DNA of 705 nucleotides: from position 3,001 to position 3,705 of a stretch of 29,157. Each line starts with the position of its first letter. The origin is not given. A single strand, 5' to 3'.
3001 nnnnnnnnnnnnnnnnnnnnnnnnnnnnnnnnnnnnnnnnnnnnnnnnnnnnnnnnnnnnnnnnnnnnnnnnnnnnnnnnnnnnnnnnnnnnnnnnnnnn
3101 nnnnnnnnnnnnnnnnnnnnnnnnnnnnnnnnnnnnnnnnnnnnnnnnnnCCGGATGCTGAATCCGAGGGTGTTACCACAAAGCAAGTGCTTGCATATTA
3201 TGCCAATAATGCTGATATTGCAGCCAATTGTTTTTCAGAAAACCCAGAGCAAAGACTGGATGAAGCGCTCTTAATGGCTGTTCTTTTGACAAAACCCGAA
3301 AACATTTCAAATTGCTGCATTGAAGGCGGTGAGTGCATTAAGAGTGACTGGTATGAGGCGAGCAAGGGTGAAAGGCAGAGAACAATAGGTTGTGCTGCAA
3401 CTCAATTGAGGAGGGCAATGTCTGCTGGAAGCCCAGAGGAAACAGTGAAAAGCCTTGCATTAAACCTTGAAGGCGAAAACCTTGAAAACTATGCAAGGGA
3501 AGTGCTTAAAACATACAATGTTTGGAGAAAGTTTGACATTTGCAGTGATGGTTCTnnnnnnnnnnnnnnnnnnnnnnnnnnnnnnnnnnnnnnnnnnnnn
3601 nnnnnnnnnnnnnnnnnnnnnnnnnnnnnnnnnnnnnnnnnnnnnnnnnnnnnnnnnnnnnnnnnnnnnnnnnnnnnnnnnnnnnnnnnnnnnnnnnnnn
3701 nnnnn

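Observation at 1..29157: One-strand locus of at least four divergent giant paralogs (about 2,350-2,950 aa) plus one pilin-like gene: a candidate uncharacterised cell-surface apparatus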

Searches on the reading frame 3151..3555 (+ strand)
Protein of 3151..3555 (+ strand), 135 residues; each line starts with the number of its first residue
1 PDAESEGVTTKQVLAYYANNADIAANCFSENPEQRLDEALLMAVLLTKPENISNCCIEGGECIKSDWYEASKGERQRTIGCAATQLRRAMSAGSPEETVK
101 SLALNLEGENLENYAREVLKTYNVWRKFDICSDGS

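Call 108: search_solved_structures(query=A6, max_evalue=10)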
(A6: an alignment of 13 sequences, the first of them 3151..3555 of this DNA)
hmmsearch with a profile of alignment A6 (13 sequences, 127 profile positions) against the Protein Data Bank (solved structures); distinct sequences matched with E-value up to 10: 3.
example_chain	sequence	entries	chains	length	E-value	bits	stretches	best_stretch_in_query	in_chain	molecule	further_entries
7zhj_f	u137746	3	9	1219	0.3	14.6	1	43-122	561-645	Pore-forming tail tip protein pb2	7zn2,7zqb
7zqp_j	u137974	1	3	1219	0.3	14.6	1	43-122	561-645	Probable tape measure protein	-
4uey_A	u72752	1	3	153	0.84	13.2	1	50-92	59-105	PHOQ PERIPLASMIC DOMAIN DOUBLE MUTANT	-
